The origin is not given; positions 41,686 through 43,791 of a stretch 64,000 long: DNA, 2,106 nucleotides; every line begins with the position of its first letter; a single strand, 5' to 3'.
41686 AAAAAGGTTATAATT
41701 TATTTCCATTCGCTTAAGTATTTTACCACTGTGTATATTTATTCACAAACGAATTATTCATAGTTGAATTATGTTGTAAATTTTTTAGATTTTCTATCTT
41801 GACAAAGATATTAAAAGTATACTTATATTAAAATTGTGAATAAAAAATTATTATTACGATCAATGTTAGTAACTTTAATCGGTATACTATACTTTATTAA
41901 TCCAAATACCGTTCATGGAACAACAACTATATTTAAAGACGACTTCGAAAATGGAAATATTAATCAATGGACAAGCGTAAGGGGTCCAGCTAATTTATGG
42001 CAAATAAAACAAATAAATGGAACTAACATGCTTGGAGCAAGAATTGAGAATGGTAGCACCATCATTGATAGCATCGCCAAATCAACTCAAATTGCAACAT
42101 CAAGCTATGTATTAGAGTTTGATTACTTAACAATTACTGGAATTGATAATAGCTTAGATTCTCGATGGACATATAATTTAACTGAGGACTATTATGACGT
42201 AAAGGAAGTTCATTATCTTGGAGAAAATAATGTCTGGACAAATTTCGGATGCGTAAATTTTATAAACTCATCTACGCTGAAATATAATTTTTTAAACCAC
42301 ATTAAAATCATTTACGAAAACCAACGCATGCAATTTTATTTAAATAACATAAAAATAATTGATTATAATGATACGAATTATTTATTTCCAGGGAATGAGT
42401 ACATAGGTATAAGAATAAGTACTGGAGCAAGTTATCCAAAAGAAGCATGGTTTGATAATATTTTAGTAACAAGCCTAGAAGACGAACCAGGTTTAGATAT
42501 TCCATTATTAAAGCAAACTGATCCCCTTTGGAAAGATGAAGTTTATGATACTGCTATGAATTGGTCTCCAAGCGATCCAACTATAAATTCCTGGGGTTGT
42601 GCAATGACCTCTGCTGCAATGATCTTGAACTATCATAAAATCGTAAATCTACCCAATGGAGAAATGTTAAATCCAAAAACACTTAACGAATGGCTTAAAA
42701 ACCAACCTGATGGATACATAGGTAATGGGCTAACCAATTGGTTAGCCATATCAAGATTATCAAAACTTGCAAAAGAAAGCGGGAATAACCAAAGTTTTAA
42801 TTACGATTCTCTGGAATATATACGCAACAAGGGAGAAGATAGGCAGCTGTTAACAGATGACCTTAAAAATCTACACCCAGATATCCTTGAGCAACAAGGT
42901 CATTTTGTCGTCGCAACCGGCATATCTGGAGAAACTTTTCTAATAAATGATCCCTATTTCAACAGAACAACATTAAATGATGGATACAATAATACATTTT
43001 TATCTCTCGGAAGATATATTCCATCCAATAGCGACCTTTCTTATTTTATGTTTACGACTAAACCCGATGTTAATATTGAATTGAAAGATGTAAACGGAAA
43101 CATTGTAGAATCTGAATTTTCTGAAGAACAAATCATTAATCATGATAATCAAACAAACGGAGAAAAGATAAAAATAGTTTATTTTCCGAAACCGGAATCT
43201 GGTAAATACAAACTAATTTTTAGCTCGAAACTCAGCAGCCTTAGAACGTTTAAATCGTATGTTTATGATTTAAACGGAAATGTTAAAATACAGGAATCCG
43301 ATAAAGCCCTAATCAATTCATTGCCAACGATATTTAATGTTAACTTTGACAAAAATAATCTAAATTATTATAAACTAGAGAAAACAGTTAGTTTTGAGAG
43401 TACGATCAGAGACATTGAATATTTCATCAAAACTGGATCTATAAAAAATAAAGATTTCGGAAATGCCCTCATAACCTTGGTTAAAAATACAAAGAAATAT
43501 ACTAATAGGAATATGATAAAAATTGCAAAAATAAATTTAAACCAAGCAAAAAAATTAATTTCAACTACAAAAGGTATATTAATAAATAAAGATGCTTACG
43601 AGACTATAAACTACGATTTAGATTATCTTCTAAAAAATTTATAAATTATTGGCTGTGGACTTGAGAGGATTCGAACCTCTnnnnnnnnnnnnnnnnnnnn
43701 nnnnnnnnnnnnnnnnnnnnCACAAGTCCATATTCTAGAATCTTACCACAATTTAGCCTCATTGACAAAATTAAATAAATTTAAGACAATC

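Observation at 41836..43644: Secreted lectin-fold + C39-like cysteine peptidase two-domain protein at the island edge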

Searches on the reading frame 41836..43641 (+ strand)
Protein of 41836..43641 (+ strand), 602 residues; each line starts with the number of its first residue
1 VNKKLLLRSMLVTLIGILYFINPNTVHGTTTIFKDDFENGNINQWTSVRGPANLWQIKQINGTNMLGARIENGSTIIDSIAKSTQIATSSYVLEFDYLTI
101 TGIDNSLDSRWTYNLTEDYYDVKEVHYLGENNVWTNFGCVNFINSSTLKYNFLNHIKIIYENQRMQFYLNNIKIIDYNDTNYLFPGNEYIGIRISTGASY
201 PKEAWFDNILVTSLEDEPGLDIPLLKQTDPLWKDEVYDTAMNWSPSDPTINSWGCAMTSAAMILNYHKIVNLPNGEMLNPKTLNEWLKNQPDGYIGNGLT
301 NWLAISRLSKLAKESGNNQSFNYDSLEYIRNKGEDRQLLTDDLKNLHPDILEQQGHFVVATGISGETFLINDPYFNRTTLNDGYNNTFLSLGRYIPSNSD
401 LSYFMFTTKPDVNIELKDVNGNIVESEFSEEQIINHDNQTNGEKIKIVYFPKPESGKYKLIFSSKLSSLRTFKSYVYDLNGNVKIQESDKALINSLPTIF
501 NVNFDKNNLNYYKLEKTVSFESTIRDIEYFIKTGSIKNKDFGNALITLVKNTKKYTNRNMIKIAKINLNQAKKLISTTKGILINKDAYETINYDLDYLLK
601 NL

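Call 3: search_protein_families(library=pfam, proteins=[window:41836-43641:+], max_evalue=1)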
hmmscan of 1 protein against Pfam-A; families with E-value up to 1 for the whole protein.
window:41836-43641:+ (602 aa): 4 families
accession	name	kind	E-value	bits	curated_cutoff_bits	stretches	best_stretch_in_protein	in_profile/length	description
PF13529.12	Peptidase_C39_2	-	1.1e-09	39.4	24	1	220-374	1-143/143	Peptidase_C39 like family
PF03412.21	Peptidase_C39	-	0.0014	18.9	22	1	348-381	77-113/133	Peptidase C39 family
PF06439.18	3keto-disac_hyd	-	0.012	16.1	26.8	1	117-211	80-186/187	3-keto-disaccharide hydrolase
PF22888.1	FIMAH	-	0.014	16.4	24.8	1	525-599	6-80/81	FIMAH domain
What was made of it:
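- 42478..43035 (+): Peptidase_C39_2 papain-fold catalytic domain, residues 215-400. Pfam E 1.1e-9, above cut-off (call 3).
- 43036..43386 (+): Beta-sandwich domain, residues 401-517. No Pfam family matches it (call 3).
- On Pfam Peptidase_C39_2 (PF13529), clan CA papain-like peptidases: Residues 220-374 cover profile positions 1-143 of 143 (call 3).
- On MEROPS C39 / Pfam Peptidase_C39 (PF03412), bacteriocin-processing peptidases: Only residues 348-381 match (call 3).
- On Concanavalin A-like lectin/glucanase superfamily (PF06439 DUF1080 / CBM66 / LamG): PF06439 scores 16.1 bits against a cut-off of 26.8 in this protein (call 3).
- Closest known: Stand-alone C39-like peptidases of Pfam PF13529. 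Same: Same Pfam family, with the score above cut-off (call 3).
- Closest known: Non-catalytic tail of secreted glycoside hydrolases. Different: The beta-sandwich has no CBM32 sequence signature (call 3).
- Checked: Pfam Peptidase_C39_2 covers residues 220-374 with E 1.1e-9 and 39.4 bits against a cut-off of 24 (call 3).
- Pfam C39_2 is above cut-off (call 3). PF06439 and FIMAH are below Pfam cut-offs in this protein (call 3). PF03412 is below its cut-off (18.9 against 22 bits, call 3).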

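Call 4: search_protein_families(library=ncbifam, proteins=[window:41836-43641:+], max_evalue=1)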
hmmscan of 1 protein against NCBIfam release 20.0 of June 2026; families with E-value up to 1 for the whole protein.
window:41836-43641:+ (602 aa): 0 families
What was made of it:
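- Tried and rejected: NCBIfam: no family (call 4).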

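Call 5: search_solved_structures(query=window:41836-43641:+, max_evalue=10, show_alignments=3)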
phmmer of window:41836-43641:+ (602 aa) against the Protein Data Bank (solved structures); distinct sequences matched with E-value up to 10: 1.
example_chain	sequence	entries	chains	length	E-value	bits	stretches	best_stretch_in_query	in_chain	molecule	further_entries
2gk9_A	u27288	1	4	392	0.0078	18.2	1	388-532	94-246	phosphatidylinositol-4-phosphate 5-kinase, type II, gamma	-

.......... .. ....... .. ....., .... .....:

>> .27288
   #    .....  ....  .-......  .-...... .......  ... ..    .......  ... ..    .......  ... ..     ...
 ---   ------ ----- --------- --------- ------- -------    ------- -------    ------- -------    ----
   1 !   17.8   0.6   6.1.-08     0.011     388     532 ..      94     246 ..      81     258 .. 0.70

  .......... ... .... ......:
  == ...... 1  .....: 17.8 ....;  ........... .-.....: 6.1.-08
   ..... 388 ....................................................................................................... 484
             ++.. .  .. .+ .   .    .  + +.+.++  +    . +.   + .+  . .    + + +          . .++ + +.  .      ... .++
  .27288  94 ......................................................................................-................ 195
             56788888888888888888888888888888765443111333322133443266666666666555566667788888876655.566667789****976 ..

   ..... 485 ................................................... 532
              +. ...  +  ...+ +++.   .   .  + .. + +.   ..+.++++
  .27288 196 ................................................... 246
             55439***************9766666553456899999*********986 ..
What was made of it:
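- Tried and rejected: Full-length PDB sequence search: only a spurious PI4P-5-kinase hit (E 0.008, call 5).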

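Call 6: find_homologous_proteins(query=window:41836-43641:+)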
Query window:41836-43641:+ (602 aa): 190 proteins with E <= 0.001 among 8000 candidates; the best 120 are listed.
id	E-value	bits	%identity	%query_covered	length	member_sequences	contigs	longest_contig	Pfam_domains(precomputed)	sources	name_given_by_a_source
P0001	0.0e+0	1336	100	99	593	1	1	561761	PF13529.14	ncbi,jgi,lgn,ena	-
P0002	0.0e+0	1035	75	100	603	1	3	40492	PF13529.14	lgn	-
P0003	6.6e-163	562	46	99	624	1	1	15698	PF13529.14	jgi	jgi:hypothetical protein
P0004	1.7e-145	504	50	82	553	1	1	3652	PF06439.19,PF13529.14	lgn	-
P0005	2.5e-144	500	48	88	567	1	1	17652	PF06439.19,PF13529.14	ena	-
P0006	1.3e-142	495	45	95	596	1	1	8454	PF13529.14,PF22888.2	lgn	-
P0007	1.6e-142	494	43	99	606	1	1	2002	PF13529.14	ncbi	-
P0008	1.2e-137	478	45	95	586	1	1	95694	PF13529.14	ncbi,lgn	-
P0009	1.4e-136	475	43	95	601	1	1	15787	PF06439.19,PF13529.14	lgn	-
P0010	2.1e-132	461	45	84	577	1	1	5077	PF13529.14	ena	-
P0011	6.6e-126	440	41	96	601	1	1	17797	PF13529.14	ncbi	-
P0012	1.6e-124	435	41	95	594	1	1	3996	PF06439.19,PF13529.14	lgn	-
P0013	8.8e-122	426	41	95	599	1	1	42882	PF13529.14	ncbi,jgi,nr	ncbi:hypothetical protein C4559_00080 [Candidatus Microgenomates bacterium]|nr:MAG: hypothetical pro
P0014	7.8e-118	413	42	93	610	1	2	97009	PF13529.14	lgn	-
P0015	2.8e-116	408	40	96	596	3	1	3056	PF13529.14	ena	-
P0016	6.8e-114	400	40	95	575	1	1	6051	PF13529.14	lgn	-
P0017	2.5e-110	388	38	98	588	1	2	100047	PF13529.14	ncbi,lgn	-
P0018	1.5e-109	386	50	64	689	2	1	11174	PF24996.1,PF07646.22,PF13964.13,PF24681.2,PF13415.13,PF13529.14,PF24981.2,PF01344.32,PF25210.2,PF22888.2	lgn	-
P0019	1.4e-108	382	40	90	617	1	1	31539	PF06439.19,PF13529.14,PF22888.2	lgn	-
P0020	1.9e-108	382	38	99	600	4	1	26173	PF13529.14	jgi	-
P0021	4.2e-107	377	40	93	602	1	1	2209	PF06439.19,PF13529.14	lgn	-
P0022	1.3e-105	373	48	64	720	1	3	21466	PF13529.14,PF04041.20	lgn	-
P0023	1.9e-105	372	43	78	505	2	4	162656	PF13529.14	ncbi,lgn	-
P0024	8.6e-105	370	46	69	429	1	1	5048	PF13529.14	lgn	-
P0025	4.5e-103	364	39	94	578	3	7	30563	PF13529.14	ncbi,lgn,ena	-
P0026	1.4e-102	363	38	96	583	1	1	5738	PF13529.14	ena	-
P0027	1.6e-101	359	42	78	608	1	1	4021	PF13529.14,PF22888.2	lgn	-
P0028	2.2e-101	359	47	64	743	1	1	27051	PF13529.14,PF02012.27,PF15902.13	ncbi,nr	ncbi:MAG: C39 family peptidase [Patescibacteria group bacterium]|nr:C39 family peptidase [Patescibac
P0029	3.3e-101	358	37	96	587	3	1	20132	PF13529.14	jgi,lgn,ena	-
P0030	1.1e-100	356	40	87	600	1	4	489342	PF06439.19,PF13529.14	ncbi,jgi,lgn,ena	-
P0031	1.3e-100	356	38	99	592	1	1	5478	PF13529.14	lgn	-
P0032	7.4e-100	354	41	84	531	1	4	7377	PF13529.14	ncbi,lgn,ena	-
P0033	1.1e-99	353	47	65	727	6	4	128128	PF24996.1,PF07646.22,PF13964.13,PF24681.2,PF13415.13,PF13529.14,PF24981.2,PF01344.32,PF25210.2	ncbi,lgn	-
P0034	1.9e-99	352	40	92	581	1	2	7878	PF13529.14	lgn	-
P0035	2.3e-99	352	44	71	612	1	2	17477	PF13529.14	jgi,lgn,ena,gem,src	-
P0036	2.9e-99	352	38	96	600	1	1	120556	PF13529.14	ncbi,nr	ncbi:C39 family peptidase [Patescibacteria group bacterium]|nr:C39 family peptidase [Patescibacteria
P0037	6.0e-99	351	47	66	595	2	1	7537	PF13529.14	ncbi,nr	ncbi:MAG TPA: C39 family peptidase [Patescibacteria group bacterium]|nr:C39 family peptidase [Patesc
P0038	2.0e-98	349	48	63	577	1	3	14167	PF13529.14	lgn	-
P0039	6.2e-98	347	47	65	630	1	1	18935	PF22847.3,PF13529.14,PF04041.20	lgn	-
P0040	8.0e-98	347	48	64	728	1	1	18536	PF24996.1,PF13964.13,PF24681.2,PF13415.13,PF13529.14,PF24981.2,PF01344.32,PF25210.2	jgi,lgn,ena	-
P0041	1.2e-97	346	40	89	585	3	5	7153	PF13529.14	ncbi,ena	-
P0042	1.7e-97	346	47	65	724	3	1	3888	PF24996.1,PF07646.22,PF13964.13,PF24681.2,PF13415.13,PF13529.14,PF24981.2,PF01344.32,PF25210.2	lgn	-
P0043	1.4e-96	343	47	63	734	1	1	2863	PF25852.1,PF13529.14,PF15902.13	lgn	-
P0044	5.4e-96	341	46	64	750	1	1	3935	PF24996.1,PF07646.22,PF13964.13,PF24681.2,PF13415.13,PF13529.14,PF24981.2,PF01344.32,PF25210.2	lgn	-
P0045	1.1e-95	340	36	89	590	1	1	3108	PF13529.14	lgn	-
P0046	1.4e-95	339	36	96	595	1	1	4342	PF13529.14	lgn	-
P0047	2.2e-95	339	37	96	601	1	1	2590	PF13529.14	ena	-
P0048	4.0e-95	338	44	64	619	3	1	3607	PF13385.14,PF13529.14,PF22888.2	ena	-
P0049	1.1e-94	336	42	71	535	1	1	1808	PF13529.14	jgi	jgi:hypothetical protein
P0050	1.8e-94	336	37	97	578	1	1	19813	PF13529.14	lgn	-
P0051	1.9e-94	336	45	66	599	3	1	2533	PF13529.14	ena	-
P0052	2.1e-94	336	45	66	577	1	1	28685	PF13529.14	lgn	-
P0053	3.3e-94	335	44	68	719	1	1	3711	PF24996.1,PF13418.13,PF13964.13,PF24681.2,PF13415.13,PF13529.14,PF24981.2,PF01344.32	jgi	-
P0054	4.2e-94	335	47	64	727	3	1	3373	PF13529.14,PF15902.13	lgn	-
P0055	1.1e-93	333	37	96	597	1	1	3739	PF13529.14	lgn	-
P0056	2.5e-93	332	45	63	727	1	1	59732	PF24996.1,PF13964.13,PF24681.2,PF13415.13,PF13529.14,PF24981.2,PF01344.32,PF25210.2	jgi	jgi:N-acetylneuraminic acid mutarotase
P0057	7.8e-93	330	36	86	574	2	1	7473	PF13529.14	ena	-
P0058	1.4e-92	330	45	64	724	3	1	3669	PF24996.1,PF07646.22,PF13964.13,PF24681.2,PF13415.13,PF13529.14,PF24981.2,PF01344.32,PF25210.2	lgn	-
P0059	2.0e-92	329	42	64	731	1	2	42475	PF24996.1,PF07646.22,PF13418.13,PF13964.13,PF24681.2,PF13415.13,PF13529.14,PF01344.32,PF25210.2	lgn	-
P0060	2.4e-92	329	45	67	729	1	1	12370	PF13529.14,PF04041.20,PF22888.2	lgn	-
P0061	5.5e-92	328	45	64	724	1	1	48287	PF24996.1,PF07646.22,PF13964.13,PF24681.2,PF13415.13,PF13529.14,PF24981.2,PF01344.32,PF25210.2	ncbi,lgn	-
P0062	6.0e-92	327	46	64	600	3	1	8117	PF13529.14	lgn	-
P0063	1.3e-91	326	46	63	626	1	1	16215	PF13529.14,PF22888.2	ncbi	-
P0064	1.9e-91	326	46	63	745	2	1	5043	PF25852.1,PF13529.14,PF15902.13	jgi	-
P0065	2.1e-91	326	37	88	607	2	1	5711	PF06439.19,PF13529.14,PF22888.2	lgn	-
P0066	2.2e-91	326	39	80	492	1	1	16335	PF13529.14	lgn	-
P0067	2.4e-91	325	44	69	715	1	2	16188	PF24996.1,PF13964.13,PF24681.2,PF13415.13,PF13529.14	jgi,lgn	jgi:hypothetical protein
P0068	3.9e-91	325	36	92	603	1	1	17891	PF13529.14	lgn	-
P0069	7.6e-91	324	37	95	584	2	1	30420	PF13529.14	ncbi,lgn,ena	-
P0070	1.7e-90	323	37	94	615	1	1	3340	PF13529.14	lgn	-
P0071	3.0e-90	322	44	64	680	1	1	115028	PF24996.1,PF07646.22,PF13418.13,PF13964.13,PF24681.2,PF13415.13,PF13529.14,PF24981.2,PF01344.32,PF25210.2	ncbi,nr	ncbi:MAG: C39 family peptidase [Candidatus Levybacteria bacterium]|nr:C39 family peptidase [Candidat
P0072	4.0e-90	321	45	64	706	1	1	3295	PF24996.1,PF07646.22,PF13964.13,PF24681.2,PF13415.13,PF13529.14,PF24981.2,PF01344.32,PF25210.2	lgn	-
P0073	5.5e-90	321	43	64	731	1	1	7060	PF24996.1,PF07646.22,PF13964.13,PF24681.2,PF13415.13,PF13529.14,PF24981.2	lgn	-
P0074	1.2e-88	317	41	66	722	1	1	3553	PF24996.1,PF13964.13,PF24681.2,PF13415.13,PF13529.14,PF24981.2,PF01344.32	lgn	-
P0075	1.2e-88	317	45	63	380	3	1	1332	PF13529.14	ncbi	ncbi:MAG: hypothetical protein COX78_04060, partial [Candidatus Levybacteria bacterium CG_4_10_14_0_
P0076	1.4e-88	316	44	63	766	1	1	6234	PF01011.29,PF13360.14,PF13529.14,PF13570.14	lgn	-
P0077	2.0e-87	313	47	64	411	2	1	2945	PF13529.14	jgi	-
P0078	3.3e-87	312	36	97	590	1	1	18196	PF13529.14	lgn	-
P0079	3.5e-87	312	42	64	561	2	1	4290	PF13529.14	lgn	-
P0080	5.2e-87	311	49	51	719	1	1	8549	PF24996.1,PF13964.13,PF24681.2,PF13415.13,PF13529.14,PF24981.2,PF01344.32,PF25210.2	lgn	-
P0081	9.3e-87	310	37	79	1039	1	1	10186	PF06439.19,PF13287.13,PF13385.14,PF13529.14,PF13290.14,PF00041.28,PF16656.12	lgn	-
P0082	1.1e-86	310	39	71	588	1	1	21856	PF13529.14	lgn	-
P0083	2.3e-86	309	38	78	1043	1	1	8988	PF13287.13,PF13529.14,PF13290.14,PF00041.28,PF16656.12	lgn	-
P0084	2.7e-86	309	42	64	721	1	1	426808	PF07646.22,PF13418.13,PF13964.13,PF24681.2,PF13415.13,PF13529.14,PF24981.2,PF01344.32,PF25210.2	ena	-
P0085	2.9e-86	309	38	76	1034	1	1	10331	PF06439.19,PF13529.14,PF00041.28,PF16656.12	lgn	-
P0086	4.6e-86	308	38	85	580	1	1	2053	PF13529.14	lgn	-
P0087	5.4e-86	308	35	98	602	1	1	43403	PF13529.14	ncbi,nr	ncbi:MAG: C39 family peptidase [Candidatus Levybacteria bacterium]|nr:C39 family peptidase [Candidat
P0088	5.6e-86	308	43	64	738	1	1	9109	PF24996.1,PF13964.13,PF24681.2,PF13415.13,PF13529.14,PF24981.2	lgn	-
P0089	2.3e-85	306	41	66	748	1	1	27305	PF24996.1,PF07646.22,PF13418.13,PF13964.13,PF24681.2,PF13415.13,PF13529.14,PF24981.2,PF01344.32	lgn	-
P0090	1.6e-84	303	41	66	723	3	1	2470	PF25852.1,PF13529.14,PF15902.13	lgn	-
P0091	8.1e-84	301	43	63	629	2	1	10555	PF13529.14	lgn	-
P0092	1.1e-83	300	42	67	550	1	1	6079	PF13529.14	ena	-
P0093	1.3e-83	300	43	63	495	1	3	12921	PF24996.1,PF07646.22,PF13964.13,PF24681.2,PF13415.13,PF13529.14,PF01344.32,PF25210.2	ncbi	ncbi:MAG: C39 family peptidase, partial [Patescibacteria group bacterium]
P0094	6.0e-83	298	43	63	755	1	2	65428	PF01011.29,PF13360.14,PF13529.14,PF13570.14,PF25293.2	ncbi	-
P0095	9.7e-83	297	42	62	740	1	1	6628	PF24996.1,PF07646.22,PF13964.13,PF24681.2,PF13415.13,PF13529.14,PF24981.2,PF01344.32,PF25210.2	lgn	-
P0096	2.3e-82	296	43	63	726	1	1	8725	PF24996.1,PF13418.13,PF13964.13,PF24681.2,PF13415.13,PF13529.14,PF24981.2,PF01344.32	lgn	-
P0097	3.8e-82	295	37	83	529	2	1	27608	PF13529.14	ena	-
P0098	5.4e-82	295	44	53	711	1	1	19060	PF24996.1,PF07646.22,PF13964.13,PF24681.2,PF13415.13,PF13529.14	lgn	-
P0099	5.5e-82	295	45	61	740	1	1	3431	PF24996.1,PF13964.13,PF24681.2,PF13415.13,PF13529.14,PF24981.2,PF01344.32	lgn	-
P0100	1.6e-81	293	41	71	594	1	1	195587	PF13529.14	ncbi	-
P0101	1.8e-81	293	41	66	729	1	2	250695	PF24996.1,PF13964.13,PF24681.2,PF13415.13,PF13529.14,PF24981.2,PF01344.32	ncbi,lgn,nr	ncbi:MAG: C39 family peptidase [Candidatus Levybacteria bacterium]|nr:C39 family peptidase [Candidat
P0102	2.3e-81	292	37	74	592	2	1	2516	PF13529.14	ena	-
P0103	3.5e-81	292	42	64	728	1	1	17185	PF24996.1,PF07646.22,PF13964.13,PF24681.2,PF13415.13,PF13529.14,PF24981.2,PF01344.32,PF25210.2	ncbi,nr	ncbi:MAG TPA: hypothetical protein VHE53_05590 [Patescibacteria group bacterium]|nr:hypothetical pro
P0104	4.8e-81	291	36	84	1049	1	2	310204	PF13287.13,PF13529.14,PF13290.14,PF00041.28,PF16656.12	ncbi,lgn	-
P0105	6.8e-81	291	42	64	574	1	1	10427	PF13529.14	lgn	-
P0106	4.2e-80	288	39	68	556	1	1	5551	PF13529.14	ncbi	ncbi:hypothetical protein BH09PAT1_BH09PAT1_5930 [soil metagenome]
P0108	1.2e-79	287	42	63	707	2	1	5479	PF13529.14,PF04041.20,PF03412.22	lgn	-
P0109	4.1e-79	285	37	76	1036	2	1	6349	PF13287.13,PF13529.14,PF13290.14,PF00041.28,PF16656.12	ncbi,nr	ncbi:chitobiase/beta-hexosaminidase C-terminal domain-containing protein [Patescibacteria group bact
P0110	9.3e-79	284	41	60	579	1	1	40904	PF13529.14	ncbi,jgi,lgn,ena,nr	ncbi:MAG TPA: C39 family peptidase [Candidatus Eisenbacteria bacterium]|nr:C39 family peptidase [Can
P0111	2.1e-78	283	43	63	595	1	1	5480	PF13529.14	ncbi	-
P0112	2.5e-78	282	34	99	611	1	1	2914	PF13529.14,PF22888.2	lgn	-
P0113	2.5e-78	282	39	73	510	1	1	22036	PF13529.14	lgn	-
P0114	3.9e-78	282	34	99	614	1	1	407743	PF13529.14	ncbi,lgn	-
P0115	4.7e-78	282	48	48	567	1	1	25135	PF13529.14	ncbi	-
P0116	5.7e-78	281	44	56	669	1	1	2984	PF24996.1,PF13964.13,PF24681.2,PF13415.13,PF13529.14,PF24981.2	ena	-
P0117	6.5e-78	281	40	65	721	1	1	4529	PF24996.1,PF13964.13,PF24681.2,PF13415.13,PF13529.14,PF24981.2,PF01344.32,PF25210.2,PF22888.2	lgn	-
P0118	6.6e-78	281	44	62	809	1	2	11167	PF17164.11,PF13529.14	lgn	-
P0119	8.6e-78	281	44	55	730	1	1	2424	PF24996.1,PF13964.13,PF24681.2,PF13415.13,PF13529.14,PF24981.2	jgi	jgi:hypothetical protein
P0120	1.7e-77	280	43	64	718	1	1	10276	PF22847.3,PF13529.14,PF04041.20,PF22888.2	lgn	-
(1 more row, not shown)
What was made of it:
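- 41836..43644 (+): Complete ORF, 602 aa, GTG start, TAA stop. 100% identical to database protein P0001 apart from the annotated start (call 6).
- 41920..42477 (+): Con A-like (LamG/DUF1080/CBM66-like) beta-jelly-roll, residues 29-214. PF06439 is weak in this protein (E 0.012, call 3) but is precomputed in 10 homologs (call 6).
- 43387..43641 (+): Four-helix bundle (FIMAH-like), residues 518-602. Pfam FIMAH is below cut-off here (E 0.014, call 3) but is precomputed in 11 homologs (call 6).
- On Concanavalin A-like lectin/glucanase superfamily (PF06439 DUF1080 / CBM66 / LamG): Ten homologs carry precomputed PF06439 hits and two carry PF13385 (call 6).
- On Pfam FIMAH (PF22888) four-helix bundle: 16.4 bits against a cut-off of 24.8 (call 3), but FIMAH is precomputed in 11 homologs (call 6).
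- Closest known: Non-catalytic tail of secreted glycoside hydrolases. Same: FIMAH is detected in 11 family members (call 6).
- Checked: 190 homologs were found among the scored candidates (call 6).
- N-terminal alternatives in homologs are Kelch, BNR/sortilin, GH130-like and PQQ propellers and Laminin_G_3 (call 6).
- Tried and rejected: I used the precomputed Pfam columns of call 6 instead.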

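Call 10: find_encoding_contigs(protein=P0001, flank=10000, max_places=3)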
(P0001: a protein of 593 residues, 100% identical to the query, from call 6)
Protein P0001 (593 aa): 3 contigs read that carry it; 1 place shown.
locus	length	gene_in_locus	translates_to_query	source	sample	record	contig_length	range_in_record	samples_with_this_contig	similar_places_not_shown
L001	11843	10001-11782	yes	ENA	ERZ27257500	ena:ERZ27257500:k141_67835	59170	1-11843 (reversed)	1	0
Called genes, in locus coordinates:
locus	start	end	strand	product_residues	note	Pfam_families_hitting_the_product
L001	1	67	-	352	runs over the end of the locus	PF05368:NmrA, PF01073:3Beta_HSD, PF01370:Epimerase, PF02719:Polysacc_synt_2, PF07993:NAD_binding_4, PF13460:NAD_binding_10, PF16363:GDP_Man_Dehyd, PF08485:Polysacc_syn_2C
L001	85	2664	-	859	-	PF00535:Glycos_transf_2, PF13641:Glyco_tranf_2_3, PF13632:Glyco_trans_2_3, PF13231:PMT_2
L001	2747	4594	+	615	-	-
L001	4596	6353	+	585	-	PF10131:PTPS_related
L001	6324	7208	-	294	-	PF13489:Methyltransf_23, PF02353:CMAS (weak), PF08241:Methyltransf_11, PF08242:Methyltransf_12, PF13649:Methyltransf_25, PF13847:Methyltransf_31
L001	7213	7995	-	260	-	PF01209:Ubie_methyltran, PF05148:Methyltransf_8 (weak), PF13489:Methyltransf_23, PF08241:Methyltransf_11, PF08242:Methyltransf_12, PF13649:Methyltransf_25, PF13847:Methyltransf_31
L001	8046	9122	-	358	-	PF13439:Glyco_transf_4, PF00534:Glycos_transf_1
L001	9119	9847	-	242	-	PF02353:CMAS, PF03848:TehB, PF05175:MTS, PF13489:Methyltransf_23, PF13847:Methyltransf_31, PF08241:Methyltransf_11, PF08242:Methyltransf_12, PF13649:Methyltransf_25, +2 more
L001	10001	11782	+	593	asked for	PF13529:Peptidase_C39_2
